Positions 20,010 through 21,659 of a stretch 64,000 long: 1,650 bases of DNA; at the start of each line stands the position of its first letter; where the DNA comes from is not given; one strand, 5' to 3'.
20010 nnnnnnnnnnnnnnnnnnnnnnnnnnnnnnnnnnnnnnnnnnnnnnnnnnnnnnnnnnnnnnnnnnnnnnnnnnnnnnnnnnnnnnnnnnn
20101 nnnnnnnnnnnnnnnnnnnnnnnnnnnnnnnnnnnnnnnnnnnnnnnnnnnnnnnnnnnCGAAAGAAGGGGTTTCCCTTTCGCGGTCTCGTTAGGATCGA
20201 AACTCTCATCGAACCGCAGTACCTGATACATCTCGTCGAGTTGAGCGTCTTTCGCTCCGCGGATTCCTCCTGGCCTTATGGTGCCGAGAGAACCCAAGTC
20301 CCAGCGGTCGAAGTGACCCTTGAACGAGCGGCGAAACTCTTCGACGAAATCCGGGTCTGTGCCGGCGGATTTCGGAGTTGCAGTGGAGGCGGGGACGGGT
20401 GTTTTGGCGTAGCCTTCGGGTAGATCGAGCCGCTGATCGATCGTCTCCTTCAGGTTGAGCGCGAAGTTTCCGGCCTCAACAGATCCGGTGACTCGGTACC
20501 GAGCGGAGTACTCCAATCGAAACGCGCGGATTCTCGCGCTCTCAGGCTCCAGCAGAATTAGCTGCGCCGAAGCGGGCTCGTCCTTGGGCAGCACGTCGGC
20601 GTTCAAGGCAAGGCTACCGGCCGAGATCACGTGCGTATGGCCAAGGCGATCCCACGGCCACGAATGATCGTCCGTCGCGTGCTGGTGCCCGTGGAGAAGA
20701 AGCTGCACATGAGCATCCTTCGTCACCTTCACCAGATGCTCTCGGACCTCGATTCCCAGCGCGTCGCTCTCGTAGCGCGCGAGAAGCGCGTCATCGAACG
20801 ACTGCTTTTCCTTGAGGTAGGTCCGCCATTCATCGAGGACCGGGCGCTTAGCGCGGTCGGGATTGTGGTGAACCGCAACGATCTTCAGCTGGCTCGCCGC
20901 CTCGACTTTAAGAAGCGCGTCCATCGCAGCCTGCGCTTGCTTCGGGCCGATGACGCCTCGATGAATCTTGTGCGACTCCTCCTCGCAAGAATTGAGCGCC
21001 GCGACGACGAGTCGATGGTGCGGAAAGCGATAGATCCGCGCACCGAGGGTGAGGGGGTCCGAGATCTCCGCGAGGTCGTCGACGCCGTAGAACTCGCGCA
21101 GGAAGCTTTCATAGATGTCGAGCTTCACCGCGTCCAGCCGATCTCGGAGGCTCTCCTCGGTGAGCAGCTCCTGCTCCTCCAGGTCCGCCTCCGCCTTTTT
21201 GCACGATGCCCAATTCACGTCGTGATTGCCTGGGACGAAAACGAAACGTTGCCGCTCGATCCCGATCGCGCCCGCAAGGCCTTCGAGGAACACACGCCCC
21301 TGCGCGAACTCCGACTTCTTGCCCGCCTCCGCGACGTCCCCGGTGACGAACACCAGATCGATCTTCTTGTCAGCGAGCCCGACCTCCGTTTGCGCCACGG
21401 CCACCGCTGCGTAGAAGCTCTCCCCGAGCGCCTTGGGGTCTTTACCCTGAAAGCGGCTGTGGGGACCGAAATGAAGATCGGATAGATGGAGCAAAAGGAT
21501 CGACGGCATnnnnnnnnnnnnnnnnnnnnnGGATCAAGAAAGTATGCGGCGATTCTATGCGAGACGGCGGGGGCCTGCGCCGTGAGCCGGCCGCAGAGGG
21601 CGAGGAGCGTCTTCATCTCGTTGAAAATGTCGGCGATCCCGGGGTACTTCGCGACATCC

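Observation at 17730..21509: Metallophosphoesterase-NACHT-tetrapeptide-repeat fusion: candidate new NLR-like (Avs/bNACHT-type) defence gene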

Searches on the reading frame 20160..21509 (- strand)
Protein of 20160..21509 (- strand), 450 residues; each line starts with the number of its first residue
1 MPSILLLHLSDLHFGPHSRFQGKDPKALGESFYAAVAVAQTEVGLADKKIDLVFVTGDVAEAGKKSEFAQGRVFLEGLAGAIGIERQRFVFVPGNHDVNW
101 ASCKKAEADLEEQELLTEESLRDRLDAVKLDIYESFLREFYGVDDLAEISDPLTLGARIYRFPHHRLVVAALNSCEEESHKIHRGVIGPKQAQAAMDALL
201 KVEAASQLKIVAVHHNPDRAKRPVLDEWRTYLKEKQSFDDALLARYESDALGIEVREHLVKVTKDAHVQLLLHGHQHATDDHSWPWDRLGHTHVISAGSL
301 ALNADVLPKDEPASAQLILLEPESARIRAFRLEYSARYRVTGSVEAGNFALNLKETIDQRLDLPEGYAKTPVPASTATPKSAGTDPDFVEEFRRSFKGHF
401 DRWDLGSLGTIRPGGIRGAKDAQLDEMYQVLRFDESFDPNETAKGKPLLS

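Call 38: predict_structure(alignment_id=A3)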
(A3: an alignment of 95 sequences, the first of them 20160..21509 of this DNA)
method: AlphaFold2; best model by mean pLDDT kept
length: 450 residues; sequences in the alignment: 95
mean_pLDDT: 87.5   pTM: 0.85
mean pLDDT of the five models: 87.5, 87.2, 86.8, 86.3, 86.2
residues with pLDDT >= 90: 302; 70-90: 76; 50-70: 63; < 50: 9
segments of 3 or more residues with pLDDT < 50: 376-381
pLDDT, mean of each block of 10 residues (from residue 1): 95 92 95 97 97 98 97 97 96 97 98 98 97 98 97 97 96 97 95 98 95 93 85 83 85 93 98 80 91 92 71 94 97 94 92 94 86 52 67 68 55 54 55 69 62
secondary structure, 60 per line:
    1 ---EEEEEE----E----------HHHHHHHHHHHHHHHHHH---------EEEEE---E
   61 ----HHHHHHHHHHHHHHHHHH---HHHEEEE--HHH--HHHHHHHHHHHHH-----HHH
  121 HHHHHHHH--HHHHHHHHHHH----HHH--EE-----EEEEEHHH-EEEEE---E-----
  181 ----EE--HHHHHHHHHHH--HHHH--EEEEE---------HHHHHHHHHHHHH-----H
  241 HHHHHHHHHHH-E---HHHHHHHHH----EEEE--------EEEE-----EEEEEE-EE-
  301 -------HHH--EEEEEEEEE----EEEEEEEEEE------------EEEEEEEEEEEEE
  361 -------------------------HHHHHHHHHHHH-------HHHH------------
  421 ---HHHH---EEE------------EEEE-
elements in order: E4-9 H25-42 E52-56 H65-82 E89-92 H100-112 H118-128 H131-141 E158-162 E167-171 H189-199 H202-205 E208-212 H222-234 H240-251 H257-265 E270-273 E282-285 E291-296 E313-321 E326-335 E348-360 H386-397 H405-408 H424-427 E431-433 E446-449

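Call 41: fold_search(model_id=the predicted structure, library=pdb)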
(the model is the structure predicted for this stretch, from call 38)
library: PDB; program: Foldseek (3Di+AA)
matches with E <= 10: 327; with E <= 0.001: 75
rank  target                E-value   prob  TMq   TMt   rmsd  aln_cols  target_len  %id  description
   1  9a6c_B                5.1e-15  1.00  0.50  0.47  24.5       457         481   14  Integrative model of YYDD-YYDB by crosslinking MS and deep learning (released 2024-09-18)
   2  2hyo                  4.5e-12  1.00  0.37  0.68   6.3       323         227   17  Crystal structure of Rv0805 N97A mutant (released 2006-12-26)
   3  2xmo_B                5.6e-12  1.00  0.43  0.46  15.6       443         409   16  The crystal structure of Lmo2642 (released 2011-02-23)
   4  2hy1                  6.3e-12  1.00  0.37  0.68   6.3       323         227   18  Crystal structure of Rv0805 (released 2006-12-26)
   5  2hyp                  7.5e-12  1.00  0.37  0.67   6.5       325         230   18  Crystal structure of Rv0805 D66A mutant (released 2006-12-26)
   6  3ib7                  3.2e-11  1.00  0.36  0.52  12.4       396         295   18  Crystal structure of full length Rv0805 (released 2009-09-29)
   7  3d03_A                7.1e-11  1.00  0.40  0.62   8.2       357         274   14  1.9A structure of Glycerophoshphodiesterase (GpdQ) from Enterobacter aerogenes (released 2008-10-14)
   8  2xmo_A                1.8e-10  1.00  0.44  0.48  17.9       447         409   14  The crystal structure of Lmo2642 (released 2011-02-23)
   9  2zo9_B                3.3e-10  1.00  0.40  0.62   8.1       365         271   14  Malonate-bound structure of the glycerophosphodiesterase from Enterobacter aerogenes (GpdQ) and characterization of th (released 2008-10-07)
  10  5fc7_A                1.4e-09  1.00  0.42  0.45  13.7       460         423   12  Murine SMPDL3A in complex with sulfate (tetragonal) (released 2016-01-27)
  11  5ebb_A                1.4e-09  1.00  0.41  0.44  14.0       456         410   12  Structure of human sphingomyelinase phosphodiesterase like 3A (SMPDL3A) with Zn2+ (released 2016-01-20)
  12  2dxl_A                2.0e-08  1.00  0.40  0.62   8.0       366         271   14  Glycerophosphodiesterase from Enterobacter aerogenes (released 2007-05-22)
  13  4wwl                  2.1e-07  1.00  0.31  0.27  15.8       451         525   12  E. coli 5'-nucleotidase mutant I521C labeled with MTSL (intermediate form) (released 2014-11-26)
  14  1oi8_A                7.0e-07  1.00  0.32  0.28  15.8       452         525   12  5'-Nucleotidase (E. coli) with an Engineered Disulfide Bridge (P90C, L424C) (released 2004-06-10)
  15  1oie                  8.3e-07  1.00  0.33  0.29  14.6       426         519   12  5'-Nucleotidase (E. coli) with an Engineered Disulfide Bridge (S228C, P513C) (released 2004-08-05)
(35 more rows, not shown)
